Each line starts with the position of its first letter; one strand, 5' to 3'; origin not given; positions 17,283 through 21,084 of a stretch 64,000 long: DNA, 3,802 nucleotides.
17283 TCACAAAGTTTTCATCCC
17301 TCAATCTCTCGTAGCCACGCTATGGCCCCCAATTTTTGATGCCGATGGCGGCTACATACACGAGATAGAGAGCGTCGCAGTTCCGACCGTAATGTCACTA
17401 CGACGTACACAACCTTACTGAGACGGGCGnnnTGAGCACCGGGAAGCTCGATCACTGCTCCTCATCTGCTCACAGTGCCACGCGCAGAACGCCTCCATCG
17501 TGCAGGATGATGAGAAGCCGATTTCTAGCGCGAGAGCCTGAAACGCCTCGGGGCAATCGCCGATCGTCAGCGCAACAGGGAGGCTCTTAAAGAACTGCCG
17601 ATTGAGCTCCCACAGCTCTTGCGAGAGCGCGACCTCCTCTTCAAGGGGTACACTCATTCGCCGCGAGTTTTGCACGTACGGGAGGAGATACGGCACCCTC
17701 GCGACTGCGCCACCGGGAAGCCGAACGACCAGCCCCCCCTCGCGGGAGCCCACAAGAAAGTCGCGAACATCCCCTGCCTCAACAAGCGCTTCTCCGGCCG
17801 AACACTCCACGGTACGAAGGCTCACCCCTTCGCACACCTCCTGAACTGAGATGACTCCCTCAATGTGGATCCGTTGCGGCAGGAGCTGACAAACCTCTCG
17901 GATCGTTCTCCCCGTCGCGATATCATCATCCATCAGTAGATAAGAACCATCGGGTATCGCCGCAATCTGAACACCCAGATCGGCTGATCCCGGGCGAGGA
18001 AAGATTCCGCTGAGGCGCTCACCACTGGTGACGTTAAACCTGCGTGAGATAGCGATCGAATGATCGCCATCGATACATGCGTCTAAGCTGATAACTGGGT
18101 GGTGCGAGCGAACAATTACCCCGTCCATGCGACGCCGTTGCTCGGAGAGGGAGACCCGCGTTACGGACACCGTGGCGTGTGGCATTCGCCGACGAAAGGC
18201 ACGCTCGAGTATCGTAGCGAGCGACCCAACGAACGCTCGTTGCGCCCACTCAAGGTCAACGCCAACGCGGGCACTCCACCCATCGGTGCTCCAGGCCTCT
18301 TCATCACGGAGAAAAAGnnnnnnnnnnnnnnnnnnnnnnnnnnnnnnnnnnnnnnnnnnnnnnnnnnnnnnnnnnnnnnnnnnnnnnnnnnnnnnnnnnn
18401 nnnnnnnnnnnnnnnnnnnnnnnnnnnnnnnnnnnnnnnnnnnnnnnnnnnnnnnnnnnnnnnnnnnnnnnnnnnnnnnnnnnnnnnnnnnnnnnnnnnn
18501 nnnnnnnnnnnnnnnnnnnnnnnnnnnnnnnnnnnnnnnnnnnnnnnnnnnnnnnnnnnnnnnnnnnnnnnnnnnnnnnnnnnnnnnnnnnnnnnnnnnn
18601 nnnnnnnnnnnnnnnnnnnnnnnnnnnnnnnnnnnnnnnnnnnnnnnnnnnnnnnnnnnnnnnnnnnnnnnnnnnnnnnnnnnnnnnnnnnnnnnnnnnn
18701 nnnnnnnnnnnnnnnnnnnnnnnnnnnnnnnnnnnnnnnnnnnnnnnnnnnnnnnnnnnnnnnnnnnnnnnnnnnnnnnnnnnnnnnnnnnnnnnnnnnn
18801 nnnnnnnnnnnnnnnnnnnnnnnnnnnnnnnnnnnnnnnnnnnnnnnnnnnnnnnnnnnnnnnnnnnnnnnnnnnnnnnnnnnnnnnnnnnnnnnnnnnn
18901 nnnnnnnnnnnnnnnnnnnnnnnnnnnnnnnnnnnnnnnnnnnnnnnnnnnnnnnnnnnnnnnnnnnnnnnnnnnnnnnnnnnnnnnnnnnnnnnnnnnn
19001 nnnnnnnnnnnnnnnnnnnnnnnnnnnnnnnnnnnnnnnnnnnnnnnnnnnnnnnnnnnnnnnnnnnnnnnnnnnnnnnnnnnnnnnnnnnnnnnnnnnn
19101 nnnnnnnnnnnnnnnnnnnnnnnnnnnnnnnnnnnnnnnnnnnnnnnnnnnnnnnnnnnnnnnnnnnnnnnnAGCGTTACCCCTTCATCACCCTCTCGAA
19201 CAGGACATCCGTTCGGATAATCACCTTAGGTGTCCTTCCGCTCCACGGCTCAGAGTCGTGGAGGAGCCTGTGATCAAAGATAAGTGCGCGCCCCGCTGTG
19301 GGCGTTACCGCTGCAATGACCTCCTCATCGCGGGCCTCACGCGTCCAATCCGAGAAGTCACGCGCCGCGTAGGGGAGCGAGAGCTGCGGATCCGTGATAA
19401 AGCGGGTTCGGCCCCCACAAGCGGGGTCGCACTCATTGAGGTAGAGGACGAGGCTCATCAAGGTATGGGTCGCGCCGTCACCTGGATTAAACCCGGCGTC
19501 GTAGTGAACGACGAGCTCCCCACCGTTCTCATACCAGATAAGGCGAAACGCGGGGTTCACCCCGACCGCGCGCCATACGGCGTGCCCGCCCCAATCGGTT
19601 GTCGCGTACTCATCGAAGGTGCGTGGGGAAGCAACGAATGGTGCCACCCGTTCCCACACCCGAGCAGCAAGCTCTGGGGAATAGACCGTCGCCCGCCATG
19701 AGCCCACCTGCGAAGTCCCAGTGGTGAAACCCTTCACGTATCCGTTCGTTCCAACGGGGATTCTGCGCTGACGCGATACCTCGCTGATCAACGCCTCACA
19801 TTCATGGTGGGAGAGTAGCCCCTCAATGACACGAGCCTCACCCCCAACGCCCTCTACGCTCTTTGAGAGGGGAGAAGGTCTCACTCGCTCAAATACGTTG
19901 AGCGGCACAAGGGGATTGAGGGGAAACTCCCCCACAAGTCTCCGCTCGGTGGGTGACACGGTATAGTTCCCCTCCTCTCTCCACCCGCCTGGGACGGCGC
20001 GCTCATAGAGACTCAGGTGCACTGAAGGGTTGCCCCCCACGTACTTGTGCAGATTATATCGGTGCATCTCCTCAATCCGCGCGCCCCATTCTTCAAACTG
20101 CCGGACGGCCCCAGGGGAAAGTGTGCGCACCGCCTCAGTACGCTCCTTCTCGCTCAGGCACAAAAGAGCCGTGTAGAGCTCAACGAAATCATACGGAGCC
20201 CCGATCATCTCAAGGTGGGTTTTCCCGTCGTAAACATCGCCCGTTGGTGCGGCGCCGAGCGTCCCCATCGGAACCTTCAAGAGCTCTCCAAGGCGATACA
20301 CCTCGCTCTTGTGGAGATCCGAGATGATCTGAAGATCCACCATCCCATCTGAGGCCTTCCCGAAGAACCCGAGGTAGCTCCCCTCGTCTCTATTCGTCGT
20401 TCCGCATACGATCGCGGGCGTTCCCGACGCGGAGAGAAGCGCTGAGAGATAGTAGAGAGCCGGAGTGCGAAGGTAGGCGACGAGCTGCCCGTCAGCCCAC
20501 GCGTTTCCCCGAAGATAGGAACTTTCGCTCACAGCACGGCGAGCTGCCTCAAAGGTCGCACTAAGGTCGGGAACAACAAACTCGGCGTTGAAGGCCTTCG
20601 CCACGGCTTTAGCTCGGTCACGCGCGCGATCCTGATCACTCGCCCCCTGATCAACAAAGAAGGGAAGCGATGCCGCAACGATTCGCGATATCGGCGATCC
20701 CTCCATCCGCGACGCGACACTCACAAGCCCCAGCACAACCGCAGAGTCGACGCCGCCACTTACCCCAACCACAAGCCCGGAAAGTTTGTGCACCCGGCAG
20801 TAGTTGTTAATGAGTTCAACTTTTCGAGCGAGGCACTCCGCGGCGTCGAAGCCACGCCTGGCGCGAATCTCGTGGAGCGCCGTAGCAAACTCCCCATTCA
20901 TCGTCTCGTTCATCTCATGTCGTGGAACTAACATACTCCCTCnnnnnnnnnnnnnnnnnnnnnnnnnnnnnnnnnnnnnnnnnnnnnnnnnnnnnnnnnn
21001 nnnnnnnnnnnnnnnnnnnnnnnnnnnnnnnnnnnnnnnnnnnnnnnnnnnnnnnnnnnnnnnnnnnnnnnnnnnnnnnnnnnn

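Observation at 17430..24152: Six-gene operon pairing a complete NAD-type dinucleotide assembly set with tailoring enzymes and two ORFans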

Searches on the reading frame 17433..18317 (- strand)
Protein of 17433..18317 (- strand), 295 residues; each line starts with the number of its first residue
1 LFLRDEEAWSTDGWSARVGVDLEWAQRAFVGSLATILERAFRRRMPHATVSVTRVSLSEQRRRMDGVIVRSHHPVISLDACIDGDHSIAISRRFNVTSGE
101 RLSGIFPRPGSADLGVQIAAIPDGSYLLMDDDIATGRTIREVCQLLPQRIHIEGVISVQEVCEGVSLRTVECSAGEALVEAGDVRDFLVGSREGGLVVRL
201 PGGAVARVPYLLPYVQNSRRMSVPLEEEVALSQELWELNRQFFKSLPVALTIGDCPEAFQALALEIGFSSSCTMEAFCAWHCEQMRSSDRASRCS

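Call 74: search_solved_structures(query=A7, max_evalue=10, show_alignments=3)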
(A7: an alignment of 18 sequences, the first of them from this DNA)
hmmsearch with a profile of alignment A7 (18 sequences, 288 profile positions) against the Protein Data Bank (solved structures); distinct sequences matched with E-value up to 10: 17.
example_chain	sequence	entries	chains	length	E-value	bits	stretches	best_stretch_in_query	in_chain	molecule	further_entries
4x44_A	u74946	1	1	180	0.0065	18.9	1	112-164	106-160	Adenine phosphoribosyltransferase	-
6fch_A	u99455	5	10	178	0.0066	18.9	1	112-164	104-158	Adenine phosphoribosyltransferase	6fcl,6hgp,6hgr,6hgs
6fci_A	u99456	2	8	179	0.0067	18.9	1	112-164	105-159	Adenine phosphoribosyltransferase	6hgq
1ore_A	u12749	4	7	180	0.0068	18.9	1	112-164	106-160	Adenine phosphoribosyltransferase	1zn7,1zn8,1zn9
6fd4_B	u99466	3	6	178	0.007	18.8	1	112-164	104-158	Adenine phosphoribosyltransferase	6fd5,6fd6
4x45_A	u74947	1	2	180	0.0072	18.8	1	112-164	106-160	Adenine phosphoribosyltransferase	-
4m0k_A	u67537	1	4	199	0.18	14.2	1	112-149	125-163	Adenine phosphoribosyltransferase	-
7p0h_A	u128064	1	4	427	0.3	13.5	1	127-162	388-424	Helicobacter pylori ComF fused to an artificial alphaREP crystallization helper (named B2)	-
7xi2_A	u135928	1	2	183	0.3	13.5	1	112-148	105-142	Adenine phosphoribosyltransferase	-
7y94_A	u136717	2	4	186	0.31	13.4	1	112-148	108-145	Adenine phosphoribosyltransferase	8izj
2dy0_A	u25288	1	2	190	0.33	13.3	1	112-148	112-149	Adenine phosphoribosyltransferase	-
4rqa_A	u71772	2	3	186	0.63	12.4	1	119-165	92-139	Hypoxanthine phosphoribosyltransferase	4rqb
4p81_A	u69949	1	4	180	0.75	12.2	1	122-149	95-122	Ancestral PyrR protein (Orange)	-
4p80_A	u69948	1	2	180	1.1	11.7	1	122-148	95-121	Ancestral PyrR protein (Green)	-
2dbf_A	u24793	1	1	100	1.7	11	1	84-151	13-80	Nuclear factor NF-kappa-B p105 subunit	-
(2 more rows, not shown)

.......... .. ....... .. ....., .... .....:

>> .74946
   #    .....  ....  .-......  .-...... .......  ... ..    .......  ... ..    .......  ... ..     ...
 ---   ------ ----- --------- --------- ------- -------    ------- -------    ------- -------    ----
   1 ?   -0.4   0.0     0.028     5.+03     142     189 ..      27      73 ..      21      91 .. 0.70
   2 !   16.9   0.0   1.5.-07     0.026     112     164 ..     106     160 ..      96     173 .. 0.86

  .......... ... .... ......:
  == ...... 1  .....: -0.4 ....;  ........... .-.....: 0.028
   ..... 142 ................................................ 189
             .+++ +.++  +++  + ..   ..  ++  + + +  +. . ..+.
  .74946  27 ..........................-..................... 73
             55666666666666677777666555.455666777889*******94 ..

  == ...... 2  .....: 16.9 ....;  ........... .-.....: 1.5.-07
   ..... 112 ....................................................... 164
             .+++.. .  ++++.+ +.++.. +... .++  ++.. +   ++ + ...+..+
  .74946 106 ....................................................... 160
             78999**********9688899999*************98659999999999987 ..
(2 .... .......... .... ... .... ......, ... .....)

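Call 110: search_protein_families(library=pfam, alignment_id=A7, max_evalue=1)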
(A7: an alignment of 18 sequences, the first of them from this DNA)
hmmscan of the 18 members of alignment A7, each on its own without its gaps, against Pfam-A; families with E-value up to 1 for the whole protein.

A. member 1, seq(295 aa): 1 family
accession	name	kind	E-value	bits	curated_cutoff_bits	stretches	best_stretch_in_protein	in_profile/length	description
PF00156.33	Pribosyltran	-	0.11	12.3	26.3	1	121-146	85-110/158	Phosphoribosyl transferase domain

B. families by the number of members that match (of 18 scanned): 9 families
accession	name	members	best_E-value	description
PF00156.33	Pribosyltran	3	0.015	Phosphoribosyl transferase domain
PF24390.1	PRTase-CE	2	0.054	PRTase-CE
PF15609.12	PRTase_2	2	0.069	Phosphoribosyl transferase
PF04423.19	Rad50_zn_hook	1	0.051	Rad50 zinc hook motif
PF00957.27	Synaptobrevin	1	0.084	Synaptobrevin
PF03288.22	Pox_D5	1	0.15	Poxvirus D5 protein-like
PF24207.1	DUF7430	1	0.15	Family of unknown function (DUF7430)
PF04005.17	Hus1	1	0.18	Hus1-like protein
PF16620.10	23ISL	1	0.29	Unstructured linker between I-set domains 2 and 3 on MYLCK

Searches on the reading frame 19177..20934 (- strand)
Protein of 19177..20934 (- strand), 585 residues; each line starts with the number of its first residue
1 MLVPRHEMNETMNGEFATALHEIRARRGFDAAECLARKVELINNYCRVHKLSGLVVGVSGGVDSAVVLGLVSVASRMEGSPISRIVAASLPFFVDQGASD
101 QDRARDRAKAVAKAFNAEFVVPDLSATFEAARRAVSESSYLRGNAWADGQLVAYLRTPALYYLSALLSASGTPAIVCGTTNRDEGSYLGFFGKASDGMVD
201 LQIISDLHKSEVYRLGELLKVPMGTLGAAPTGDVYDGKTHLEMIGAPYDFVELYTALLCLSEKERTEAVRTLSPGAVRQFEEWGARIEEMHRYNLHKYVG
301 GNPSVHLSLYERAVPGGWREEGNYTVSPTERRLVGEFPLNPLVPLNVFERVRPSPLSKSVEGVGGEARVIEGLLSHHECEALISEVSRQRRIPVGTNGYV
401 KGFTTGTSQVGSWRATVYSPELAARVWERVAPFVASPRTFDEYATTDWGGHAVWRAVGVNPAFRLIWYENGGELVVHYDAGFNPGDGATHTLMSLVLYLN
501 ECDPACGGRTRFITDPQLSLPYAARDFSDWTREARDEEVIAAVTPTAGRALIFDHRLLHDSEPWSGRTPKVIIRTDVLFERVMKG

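Call 4: search_protein_families(library=pfam, proteins=[window:19177-20934:-], max_evalue=0.1)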
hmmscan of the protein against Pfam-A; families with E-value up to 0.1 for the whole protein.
window:19177-20934:- (585 aa): 4 families
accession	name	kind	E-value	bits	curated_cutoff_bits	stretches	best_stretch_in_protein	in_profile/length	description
PF02540.23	NAD_synthase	-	3.3e-24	85.8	21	1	37-270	4-216/242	NAD synthase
PF13640.12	2OG-FeII_Oxy_3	-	3.2e-07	31.6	27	1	467-573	5-93/98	2OG-Fe(II) oxygenase superfamily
PF05721.19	PhyH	-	0.00014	22.6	22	1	369-563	8-204/213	Phytanoyl-CoA dioxygenase (PhyH)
PF03054.22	tRNA_Me_trans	-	0.082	13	20.6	0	54-131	3-79/202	tRNA methyl transferase HUP domain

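Call 20: search_solved_structures(query=window:19177-20934:-, max_evalue=1, show_alignments=1)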
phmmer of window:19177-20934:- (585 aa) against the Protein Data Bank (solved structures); distinct sequences matched with E-value up to 1: 21.
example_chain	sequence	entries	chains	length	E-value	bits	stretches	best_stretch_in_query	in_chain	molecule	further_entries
3fiu_A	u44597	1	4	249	9.2e-16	60.7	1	28-252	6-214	NH(3)-dependent NAD(+) synthetase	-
2e18_A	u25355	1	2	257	7.8e-12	47.7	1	39-252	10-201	NH(3)-dependent NAD(+) synthetase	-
4xfd_A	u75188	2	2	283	1.9e-11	46.4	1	28-238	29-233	NH(3)-dependent NAD(+) synthetase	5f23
6kv3_A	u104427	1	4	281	3.9e-11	45.4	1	20-255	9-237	NH(3)-dependent NAD(+) synthetase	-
4q16_A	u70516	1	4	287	1e-10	44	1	20-254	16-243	NH(3)-dependent NAD(+) synthetase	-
3dpi_A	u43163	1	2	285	2e-09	39.7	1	22-234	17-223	NAD+ synthetase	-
1wxe_A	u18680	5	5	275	2.1e-09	39.7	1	24-254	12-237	NH(3)-dependent NAD(+) synthetase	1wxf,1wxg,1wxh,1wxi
3p52_A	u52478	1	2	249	1.9e-08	36.6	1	40-279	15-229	NH(3)-dependent NAD(+) synthetase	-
3hmq_A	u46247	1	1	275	2.7e-08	36.1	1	25-255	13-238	NH(3)-dependent NAD(+) synthetase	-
1xng_A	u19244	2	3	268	4.1e-07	32.1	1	54-252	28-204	NH(3)-dependent NAD(+) synthetase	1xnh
1ee1_A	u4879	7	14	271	4.6e-07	32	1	20-255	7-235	NH(3)-DEPENDENT NAD(+) SYNTHETASE | NAD SYNTHETASE | PROTEIN (NAD SYNTHETASE)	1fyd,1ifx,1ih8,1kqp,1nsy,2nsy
5huh_A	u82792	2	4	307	1.8e-06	30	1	20-254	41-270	NH(3)-dependent NAD(+) synthetase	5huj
5wp0_A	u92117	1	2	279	4.7e-06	28.6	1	20-236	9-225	NH(3)-dependent NAD(+) synthetase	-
2pz8_A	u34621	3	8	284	6.2e-06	28.2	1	30-254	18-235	NH(3)-dependent NAD(+) synthetase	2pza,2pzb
4f4h_A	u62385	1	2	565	3.5e-05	25.7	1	42-253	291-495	Glutamine dependent NAD+ synthetase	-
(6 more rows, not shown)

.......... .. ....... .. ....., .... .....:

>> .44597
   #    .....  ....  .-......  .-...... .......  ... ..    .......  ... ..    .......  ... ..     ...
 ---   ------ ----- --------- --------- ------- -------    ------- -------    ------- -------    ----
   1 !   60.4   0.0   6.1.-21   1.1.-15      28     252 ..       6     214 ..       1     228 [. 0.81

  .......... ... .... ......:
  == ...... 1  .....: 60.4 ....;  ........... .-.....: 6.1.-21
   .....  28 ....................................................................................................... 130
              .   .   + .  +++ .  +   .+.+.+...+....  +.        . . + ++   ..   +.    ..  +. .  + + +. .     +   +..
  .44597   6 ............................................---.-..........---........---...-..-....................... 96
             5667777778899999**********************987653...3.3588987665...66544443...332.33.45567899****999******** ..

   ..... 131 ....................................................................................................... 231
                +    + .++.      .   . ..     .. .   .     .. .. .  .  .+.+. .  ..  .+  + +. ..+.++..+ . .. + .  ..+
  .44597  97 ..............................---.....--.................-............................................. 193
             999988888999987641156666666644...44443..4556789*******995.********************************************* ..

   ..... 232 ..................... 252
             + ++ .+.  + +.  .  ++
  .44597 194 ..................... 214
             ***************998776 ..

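Call 31: search_protein_families(library=ncbifam, proteins=[window:19177-20934:-], max_evalue=0.1)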
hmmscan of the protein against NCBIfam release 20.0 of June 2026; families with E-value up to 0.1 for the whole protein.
window:19177-20934:- (585 aa): 9 families
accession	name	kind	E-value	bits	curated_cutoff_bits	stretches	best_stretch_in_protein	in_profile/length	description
NF010587.0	PRK13980.1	equivalog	1.8e-25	89.7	255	1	37-297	17-251/267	NAD+ synthase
TIGR00552.1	nadE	equivalog_domain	3.9e-22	78.7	63.65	1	40-270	11-225/251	NAD(+) synthase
NF002048.0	PRK00876.1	subfamily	2.8e-19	69.1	313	2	175-239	195-258/330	NAD(+) synthase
NF001979.1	PRK00768.1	equivalog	1e-15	58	250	1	21-240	7-218/266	NAD(+) synthase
NF010588.0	PRK13981.1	equivalog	7.2e-09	34.6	479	1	39-218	273-436/546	NAD+ synthase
NF002730.0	PRK02628.1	equivalog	3.6e-05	22.1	473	1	44-125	352-428/677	NAD(+) synthase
TIGR00268.2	TIGR00268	equivalog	0.00026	20.4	150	1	48-127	10-79/259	ATP-dependent sacrificial sulfur transferase LarE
NF001138.1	PRK00143.1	equivalog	0.013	14.4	284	1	54-131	2-75/345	tRNA 2-thiouridine(34) synthase MnmA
NF000848.1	PRK00074.1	equivalog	0.022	13.4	400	1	26-137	191-290/512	glutamine-hydrolyzing GMP synthase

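Call 32: search_protein_families(library=padloc, proteins=[window:19177-20934:-], max_evalue=0.1)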
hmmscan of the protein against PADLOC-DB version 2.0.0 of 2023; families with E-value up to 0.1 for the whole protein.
window:19177-20934:- (585 aa): 1 family
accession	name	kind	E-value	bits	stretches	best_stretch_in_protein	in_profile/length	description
PDLC01653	2OG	-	1.4e-10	39.9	1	466-573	4-76/81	"CAS-I,CAS-II,CAS-III,CAS-IV,CAS-V,CAS-VI; associated"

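Call 116: search_protein_families(library=phrogs, proteins=[window:19177-20934:-], max_evalue=0.001)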
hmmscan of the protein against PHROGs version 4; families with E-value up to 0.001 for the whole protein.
window:19177-20934:- (585 aa): 3 families
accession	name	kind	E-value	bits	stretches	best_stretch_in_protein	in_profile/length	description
phrog_11189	-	other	3.8e-29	102.9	1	33-255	9-221/256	NAD synthetase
phrog_36784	-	other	0.00019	21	1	40-215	297-470/594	NAD synthetase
phrog_61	-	moron, auxiliary metabolic gene and host takeover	0.00077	19.5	0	370-560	449-611/689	2OG-Fe(II) oxygenase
